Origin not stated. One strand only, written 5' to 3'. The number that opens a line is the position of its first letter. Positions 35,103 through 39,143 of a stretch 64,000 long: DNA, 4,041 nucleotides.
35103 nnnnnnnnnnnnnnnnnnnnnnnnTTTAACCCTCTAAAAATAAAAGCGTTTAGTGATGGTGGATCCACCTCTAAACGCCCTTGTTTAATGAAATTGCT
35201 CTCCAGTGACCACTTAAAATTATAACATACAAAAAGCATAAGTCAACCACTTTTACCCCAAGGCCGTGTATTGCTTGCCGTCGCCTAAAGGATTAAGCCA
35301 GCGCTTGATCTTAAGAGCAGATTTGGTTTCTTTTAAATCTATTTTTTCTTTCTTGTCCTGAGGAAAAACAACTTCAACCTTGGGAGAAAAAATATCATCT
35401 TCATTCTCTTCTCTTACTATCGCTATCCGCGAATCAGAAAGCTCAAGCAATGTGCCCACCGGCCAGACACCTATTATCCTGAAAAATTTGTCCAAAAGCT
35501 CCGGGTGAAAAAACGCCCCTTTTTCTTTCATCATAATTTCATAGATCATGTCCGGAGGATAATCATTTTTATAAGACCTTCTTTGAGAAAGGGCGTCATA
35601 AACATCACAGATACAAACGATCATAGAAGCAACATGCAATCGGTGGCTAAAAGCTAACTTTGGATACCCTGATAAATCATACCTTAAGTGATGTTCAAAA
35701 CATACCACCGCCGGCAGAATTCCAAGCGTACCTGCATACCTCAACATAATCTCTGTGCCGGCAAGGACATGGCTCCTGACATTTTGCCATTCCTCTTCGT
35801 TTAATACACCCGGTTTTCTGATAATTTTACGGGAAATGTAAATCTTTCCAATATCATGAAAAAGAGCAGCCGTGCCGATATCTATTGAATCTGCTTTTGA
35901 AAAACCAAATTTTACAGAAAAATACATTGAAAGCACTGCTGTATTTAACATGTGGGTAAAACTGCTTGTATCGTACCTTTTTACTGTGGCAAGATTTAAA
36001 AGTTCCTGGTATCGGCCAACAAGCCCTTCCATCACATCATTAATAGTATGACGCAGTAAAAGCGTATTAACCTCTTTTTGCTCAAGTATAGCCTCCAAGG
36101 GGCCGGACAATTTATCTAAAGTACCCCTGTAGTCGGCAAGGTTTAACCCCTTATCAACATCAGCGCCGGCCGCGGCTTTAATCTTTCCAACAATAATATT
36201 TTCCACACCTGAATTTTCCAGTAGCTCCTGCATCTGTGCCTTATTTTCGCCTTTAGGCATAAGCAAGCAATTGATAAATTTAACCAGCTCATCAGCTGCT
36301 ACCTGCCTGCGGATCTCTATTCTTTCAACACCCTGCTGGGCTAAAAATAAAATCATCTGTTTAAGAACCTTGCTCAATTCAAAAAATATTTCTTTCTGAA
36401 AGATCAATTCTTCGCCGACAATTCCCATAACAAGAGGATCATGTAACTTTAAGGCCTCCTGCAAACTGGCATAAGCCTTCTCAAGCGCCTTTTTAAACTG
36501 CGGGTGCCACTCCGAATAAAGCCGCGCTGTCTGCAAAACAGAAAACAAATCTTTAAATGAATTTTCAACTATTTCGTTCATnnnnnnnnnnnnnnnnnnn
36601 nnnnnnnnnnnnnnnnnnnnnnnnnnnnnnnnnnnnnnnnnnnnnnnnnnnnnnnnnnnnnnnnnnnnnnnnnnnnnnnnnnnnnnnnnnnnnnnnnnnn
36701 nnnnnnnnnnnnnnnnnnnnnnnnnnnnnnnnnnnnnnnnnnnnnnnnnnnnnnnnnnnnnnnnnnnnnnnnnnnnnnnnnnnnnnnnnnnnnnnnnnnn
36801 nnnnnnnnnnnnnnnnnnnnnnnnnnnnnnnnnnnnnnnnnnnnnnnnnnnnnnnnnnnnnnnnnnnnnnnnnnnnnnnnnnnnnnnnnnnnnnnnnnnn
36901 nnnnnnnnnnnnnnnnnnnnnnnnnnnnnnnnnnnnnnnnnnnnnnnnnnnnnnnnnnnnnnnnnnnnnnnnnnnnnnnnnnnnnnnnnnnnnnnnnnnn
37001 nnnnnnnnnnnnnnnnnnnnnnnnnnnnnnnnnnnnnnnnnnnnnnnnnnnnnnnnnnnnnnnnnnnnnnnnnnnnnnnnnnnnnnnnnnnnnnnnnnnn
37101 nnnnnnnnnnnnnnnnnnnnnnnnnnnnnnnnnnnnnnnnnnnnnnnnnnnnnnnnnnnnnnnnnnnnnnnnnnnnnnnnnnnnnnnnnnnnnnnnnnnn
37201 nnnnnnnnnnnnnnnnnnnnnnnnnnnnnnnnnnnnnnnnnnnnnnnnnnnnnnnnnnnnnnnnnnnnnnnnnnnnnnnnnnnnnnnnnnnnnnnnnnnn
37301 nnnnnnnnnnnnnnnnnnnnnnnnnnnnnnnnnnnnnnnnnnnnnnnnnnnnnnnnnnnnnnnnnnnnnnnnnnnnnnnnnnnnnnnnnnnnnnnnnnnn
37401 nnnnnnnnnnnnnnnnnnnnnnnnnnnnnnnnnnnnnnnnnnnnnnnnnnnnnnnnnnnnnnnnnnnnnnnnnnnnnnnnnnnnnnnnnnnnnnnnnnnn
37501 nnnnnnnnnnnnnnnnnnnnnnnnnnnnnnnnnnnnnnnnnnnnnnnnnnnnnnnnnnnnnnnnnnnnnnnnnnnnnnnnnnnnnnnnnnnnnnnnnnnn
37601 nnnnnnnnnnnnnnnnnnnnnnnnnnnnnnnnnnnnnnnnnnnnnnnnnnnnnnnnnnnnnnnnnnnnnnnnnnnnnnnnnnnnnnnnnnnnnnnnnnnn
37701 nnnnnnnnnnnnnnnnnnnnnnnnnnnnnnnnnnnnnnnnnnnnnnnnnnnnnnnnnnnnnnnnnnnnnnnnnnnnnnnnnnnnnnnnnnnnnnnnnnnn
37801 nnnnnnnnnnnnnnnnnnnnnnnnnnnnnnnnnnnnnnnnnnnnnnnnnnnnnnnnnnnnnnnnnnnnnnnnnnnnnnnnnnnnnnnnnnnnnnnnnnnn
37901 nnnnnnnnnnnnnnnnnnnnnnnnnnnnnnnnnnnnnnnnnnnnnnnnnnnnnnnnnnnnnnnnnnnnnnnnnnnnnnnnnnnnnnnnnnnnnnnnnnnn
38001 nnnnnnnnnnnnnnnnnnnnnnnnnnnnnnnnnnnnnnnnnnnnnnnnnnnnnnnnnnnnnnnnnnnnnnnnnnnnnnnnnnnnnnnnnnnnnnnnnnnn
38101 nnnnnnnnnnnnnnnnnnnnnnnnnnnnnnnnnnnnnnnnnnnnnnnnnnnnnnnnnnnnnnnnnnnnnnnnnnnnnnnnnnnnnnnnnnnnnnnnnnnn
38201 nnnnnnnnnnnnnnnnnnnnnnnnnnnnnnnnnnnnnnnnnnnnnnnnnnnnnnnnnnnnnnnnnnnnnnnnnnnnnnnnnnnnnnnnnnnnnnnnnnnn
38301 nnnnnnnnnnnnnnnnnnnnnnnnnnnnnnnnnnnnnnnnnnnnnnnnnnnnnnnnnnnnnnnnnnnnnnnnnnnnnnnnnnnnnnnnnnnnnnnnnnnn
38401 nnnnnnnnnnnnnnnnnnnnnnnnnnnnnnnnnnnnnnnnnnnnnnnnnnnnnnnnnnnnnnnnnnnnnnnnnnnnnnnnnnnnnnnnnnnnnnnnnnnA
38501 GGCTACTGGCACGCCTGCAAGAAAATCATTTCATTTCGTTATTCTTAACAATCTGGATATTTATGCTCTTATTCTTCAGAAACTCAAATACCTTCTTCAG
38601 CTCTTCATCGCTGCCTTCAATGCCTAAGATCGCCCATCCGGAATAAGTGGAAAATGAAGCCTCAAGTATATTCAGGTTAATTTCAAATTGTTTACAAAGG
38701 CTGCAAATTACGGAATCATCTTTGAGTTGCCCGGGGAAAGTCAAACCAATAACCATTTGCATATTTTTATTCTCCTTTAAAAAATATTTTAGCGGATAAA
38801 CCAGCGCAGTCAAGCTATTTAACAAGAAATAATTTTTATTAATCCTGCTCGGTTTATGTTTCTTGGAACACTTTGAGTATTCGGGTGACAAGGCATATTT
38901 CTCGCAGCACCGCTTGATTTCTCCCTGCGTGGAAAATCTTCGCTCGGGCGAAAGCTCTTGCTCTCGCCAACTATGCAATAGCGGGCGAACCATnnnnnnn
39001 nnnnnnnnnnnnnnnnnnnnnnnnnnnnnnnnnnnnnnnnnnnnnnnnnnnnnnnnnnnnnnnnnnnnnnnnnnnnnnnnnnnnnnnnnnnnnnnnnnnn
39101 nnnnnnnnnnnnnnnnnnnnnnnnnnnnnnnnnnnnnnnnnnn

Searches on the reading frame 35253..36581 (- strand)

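Call 50: search_protein_families(library=pfam, proteins=[window:35253-36581:-], max_evalue=0.00001)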
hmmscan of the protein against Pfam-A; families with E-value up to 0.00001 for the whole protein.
window:35253-36581:- (442 aa): 2 families
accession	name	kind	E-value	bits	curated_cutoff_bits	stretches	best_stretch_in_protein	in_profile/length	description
PF13487.12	HD_5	-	9.6e-12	45.4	27.2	1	214-357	21-165/170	HD domain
PF01966.28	HD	-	2.9e-11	44.1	22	1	208-330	2-115/116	HD domain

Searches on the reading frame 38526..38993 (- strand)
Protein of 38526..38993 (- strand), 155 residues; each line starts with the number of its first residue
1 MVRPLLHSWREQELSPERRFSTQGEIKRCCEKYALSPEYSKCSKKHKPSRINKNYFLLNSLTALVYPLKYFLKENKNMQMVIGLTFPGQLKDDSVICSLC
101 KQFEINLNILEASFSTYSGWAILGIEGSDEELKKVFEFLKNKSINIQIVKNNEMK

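Call 81: search_protein_families(library=pfam, proteins=[window:38526-38993:-], max_evalue=0.0001)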
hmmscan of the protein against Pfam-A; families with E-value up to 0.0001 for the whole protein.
window:38526-38993:- (155 aa): 1 family
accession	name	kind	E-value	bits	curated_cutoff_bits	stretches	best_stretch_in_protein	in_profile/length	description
PF09383.16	NIL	-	9.2e-11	41.9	24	1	81-146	2-71/73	NIL domain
